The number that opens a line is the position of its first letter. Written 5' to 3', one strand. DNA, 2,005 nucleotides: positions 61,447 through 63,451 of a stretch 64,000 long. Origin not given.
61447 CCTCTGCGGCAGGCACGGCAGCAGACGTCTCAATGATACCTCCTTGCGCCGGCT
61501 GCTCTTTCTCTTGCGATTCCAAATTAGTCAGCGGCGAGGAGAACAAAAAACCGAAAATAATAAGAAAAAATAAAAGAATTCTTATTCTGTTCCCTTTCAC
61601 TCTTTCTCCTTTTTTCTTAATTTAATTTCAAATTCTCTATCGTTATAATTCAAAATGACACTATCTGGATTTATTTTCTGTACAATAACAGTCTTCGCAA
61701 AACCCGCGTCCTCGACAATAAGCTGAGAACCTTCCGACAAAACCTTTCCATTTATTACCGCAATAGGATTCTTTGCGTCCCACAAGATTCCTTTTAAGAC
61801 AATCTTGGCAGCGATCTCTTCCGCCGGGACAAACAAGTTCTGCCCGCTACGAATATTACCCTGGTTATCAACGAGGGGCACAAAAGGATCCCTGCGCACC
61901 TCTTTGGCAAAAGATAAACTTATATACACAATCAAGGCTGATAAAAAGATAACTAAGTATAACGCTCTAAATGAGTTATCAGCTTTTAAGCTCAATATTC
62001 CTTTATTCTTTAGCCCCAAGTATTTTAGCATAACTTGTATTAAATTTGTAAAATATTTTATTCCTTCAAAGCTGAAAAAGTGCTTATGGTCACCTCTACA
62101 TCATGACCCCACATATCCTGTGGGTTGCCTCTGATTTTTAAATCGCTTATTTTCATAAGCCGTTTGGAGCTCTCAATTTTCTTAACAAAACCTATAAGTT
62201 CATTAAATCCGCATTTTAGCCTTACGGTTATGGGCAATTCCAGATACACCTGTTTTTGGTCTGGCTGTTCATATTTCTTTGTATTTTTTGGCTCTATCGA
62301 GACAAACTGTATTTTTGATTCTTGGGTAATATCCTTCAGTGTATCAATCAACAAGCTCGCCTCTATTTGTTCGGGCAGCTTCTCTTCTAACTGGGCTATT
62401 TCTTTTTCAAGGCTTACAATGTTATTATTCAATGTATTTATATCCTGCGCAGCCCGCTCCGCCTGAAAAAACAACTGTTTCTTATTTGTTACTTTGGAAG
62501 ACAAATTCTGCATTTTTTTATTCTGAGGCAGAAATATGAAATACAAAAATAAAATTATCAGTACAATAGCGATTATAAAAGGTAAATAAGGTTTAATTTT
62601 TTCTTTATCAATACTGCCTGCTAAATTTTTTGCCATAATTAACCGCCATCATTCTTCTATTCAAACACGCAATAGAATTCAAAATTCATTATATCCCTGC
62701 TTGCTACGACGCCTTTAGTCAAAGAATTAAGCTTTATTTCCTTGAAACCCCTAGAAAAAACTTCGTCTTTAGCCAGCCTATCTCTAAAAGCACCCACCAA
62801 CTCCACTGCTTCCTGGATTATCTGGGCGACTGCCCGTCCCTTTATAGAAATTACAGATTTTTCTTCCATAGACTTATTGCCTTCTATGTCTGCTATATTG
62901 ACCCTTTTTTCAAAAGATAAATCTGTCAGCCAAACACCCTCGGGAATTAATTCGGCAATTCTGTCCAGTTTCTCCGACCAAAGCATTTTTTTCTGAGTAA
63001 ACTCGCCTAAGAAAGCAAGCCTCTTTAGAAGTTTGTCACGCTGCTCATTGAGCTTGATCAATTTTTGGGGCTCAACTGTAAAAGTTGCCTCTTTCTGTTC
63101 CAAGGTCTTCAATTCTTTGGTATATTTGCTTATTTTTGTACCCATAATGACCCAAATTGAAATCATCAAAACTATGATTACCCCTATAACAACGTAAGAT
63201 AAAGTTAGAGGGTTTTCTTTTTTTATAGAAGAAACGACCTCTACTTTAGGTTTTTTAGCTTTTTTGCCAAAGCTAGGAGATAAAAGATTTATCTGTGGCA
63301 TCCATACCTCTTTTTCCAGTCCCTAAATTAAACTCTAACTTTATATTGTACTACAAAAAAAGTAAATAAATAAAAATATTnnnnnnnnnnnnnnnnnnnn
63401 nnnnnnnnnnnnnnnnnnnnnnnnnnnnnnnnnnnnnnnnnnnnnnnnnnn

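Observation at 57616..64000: Type IV pilus-like operon with non-canonical order: pilC-pilin-pilN-pilO-pilP-pilQ-[coiled-coil/TPR]-pilM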

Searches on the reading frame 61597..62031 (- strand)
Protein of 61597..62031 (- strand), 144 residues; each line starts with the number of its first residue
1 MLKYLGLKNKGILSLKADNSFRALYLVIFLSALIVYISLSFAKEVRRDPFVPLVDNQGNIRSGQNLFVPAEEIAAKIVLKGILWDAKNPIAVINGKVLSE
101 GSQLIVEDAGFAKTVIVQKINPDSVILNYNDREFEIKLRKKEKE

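Call 3: search_protein_families(library=pfam, proteins=[window:61597-62031:-], max_evalue=0.1)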
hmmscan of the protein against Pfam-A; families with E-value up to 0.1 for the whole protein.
window:61597-62031:- (144 aa): 1 family
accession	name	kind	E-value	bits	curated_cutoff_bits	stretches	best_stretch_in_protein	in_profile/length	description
PF16537.11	T2SSB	-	2.5e-05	24.3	28.4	1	90-137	19-59/60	Type II secretion system protein B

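Call 6: search_protein_families(library=ncbifam, proteins=[window:61597-62031:-], max_evalue=0.1)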
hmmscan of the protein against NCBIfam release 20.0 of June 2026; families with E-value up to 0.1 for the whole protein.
window:61597-62031:- (144 aa): 1 family
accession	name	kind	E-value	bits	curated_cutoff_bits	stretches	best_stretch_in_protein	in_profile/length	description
TIGR01713.1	typeII_sec_gspC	equivalog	0.00019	21.1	101.6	1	67-142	73-148/259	type II secretion system protein GspC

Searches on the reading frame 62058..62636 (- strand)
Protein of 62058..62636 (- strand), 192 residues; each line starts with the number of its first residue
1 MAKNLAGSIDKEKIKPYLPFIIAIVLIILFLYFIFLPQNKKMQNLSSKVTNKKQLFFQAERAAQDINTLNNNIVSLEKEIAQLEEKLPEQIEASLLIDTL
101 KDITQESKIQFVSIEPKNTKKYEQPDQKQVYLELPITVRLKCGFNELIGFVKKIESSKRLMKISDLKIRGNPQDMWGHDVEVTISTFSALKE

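Call 3: search_protein_families(library=pfam, proteins=[window:62058-62636:-], max_evalue=0.1)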
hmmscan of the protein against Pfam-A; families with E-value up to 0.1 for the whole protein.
window:62058-62636:- (192 aa): 8 families
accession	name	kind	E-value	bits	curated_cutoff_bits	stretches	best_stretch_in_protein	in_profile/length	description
PF04350.18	PilO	-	2e-16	60.9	22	1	44-188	3-142/145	Pilus assembly protein, PilO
PF10741.14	T2SSM_b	-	0.00051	20.3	21.7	1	90-170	13-87/111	Type II secretion system (T2SS), protein M subtype b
PF14584.11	DUF4446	-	0.0038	17.7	27.4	1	21-92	6-80/150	Protein of unknown function (DUF4446)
PF13334.11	DUF4094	-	0.041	14.8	24.5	1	48-82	51-86/90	Domain of unknown function (DUF4094)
PF04612.17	T2SSM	-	0.047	14.3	27.8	0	22-72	22-74/160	Type II secretion system (T2SS), protein M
PF02699.20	YajC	-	0.055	13.8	28.2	1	20-46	3-29/78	Preprotein translocase subunit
PF23831.1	DUF7201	-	0.074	13.2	27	0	38-98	8-65/142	Coiled-coil region of unknown function (DUF7201)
PF17561.7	TssO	-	0.083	13.5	29.2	1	11-102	4-93/148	Type VI secretion system, TssO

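Call 6: search_protein_families(library=ncbifam, proteins=[window:62058-62636:-], max_evalue=0.1)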
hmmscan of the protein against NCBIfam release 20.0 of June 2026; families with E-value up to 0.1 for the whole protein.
window:62058-62636:- (192 aa): 7 families
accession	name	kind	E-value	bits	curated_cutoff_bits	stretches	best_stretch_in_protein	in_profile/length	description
NF040576.1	T2SS_GspM_XpsM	equivalog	1.1e-08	35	60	1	19-173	4-155/180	type II secretion system protein GspM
NF045709.1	Amuc_1101_fam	equivalog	0.00057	18.8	650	1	10-129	369-486/608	Amuc_1101 family PilM-like pilus complex protein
NF005150.0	PRK06628.1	equivalog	0.0013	18.2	350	1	18-123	8-112/290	lipid A biosynthesis lauroyl acyltransferase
NF046000.1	MAG1210_fam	subfamily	0.004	15.8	275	1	11-73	93-156/550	MAG1210 family protein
TIGR02978.1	phageshock_pspC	equivalog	0.0072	16.2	104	1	21-86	40-106/121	envelope stress response membrane protein PspC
TIGR02737.1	caa3_CtaG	equivalog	0.032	13.8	279.35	1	18-58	12-52/281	cytochrome c oxidase assembly factor CtaG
TIGR00739.1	yajC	equivalog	0.048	13.7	44.2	1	21-45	6-31/84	preprotein translocase subunit YajC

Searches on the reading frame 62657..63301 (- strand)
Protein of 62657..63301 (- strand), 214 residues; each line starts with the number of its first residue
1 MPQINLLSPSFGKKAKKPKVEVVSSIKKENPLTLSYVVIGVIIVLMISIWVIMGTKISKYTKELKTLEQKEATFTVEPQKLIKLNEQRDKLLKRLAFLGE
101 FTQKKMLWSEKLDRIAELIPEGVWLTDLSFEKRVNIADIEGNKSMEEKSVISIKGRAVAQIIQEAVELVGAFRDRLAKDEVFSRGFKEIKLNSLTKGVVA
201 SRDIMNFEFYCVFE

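Call 3: search_protein_families(library=pfam, proteins=[window:62657-63301:-], max_evalue=0.1)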
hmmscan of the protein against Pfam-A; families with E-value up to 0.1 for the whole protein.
window:62657-63301:- (214 aa): 3 families
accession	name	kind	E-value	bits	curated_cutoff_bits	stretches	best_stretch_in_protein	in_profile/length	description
PF05137.18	PilN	-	0.0001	22.7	22.8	1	112-198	3-63/78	Fimbrial assembly protein (PilN)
PF03954.19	Lectin_N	-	0.0035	17.7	28.3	1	32-99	35-102/140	Hepatic lectin, N-terminal domain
PF06305.16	LapA_dom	-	0.021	15.2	28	1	36-70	26-62/64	Lipopolysaccharide assembly protein A domain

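Call 6: search_protein_families(library=ncbifam, proteins=[window:62657-63301:-], max_evalue=0.1)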
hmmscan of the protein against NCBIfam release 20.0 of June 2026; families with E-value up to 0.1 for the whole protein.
window:62657-63301:- (214 aa): 2 families
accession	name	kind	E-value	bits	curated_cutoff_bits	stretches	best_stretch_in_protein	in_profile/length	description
NF045709.1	Amuc_1101_fam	equivalog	0.00012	21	650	1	36-150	377-493/608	Amuc_1101 family PilM-like pilus complex protein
TIGR01034.1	metK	equivalog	0.019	13.9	309.4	1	23-118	284-373/377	methionine adenosyltransferase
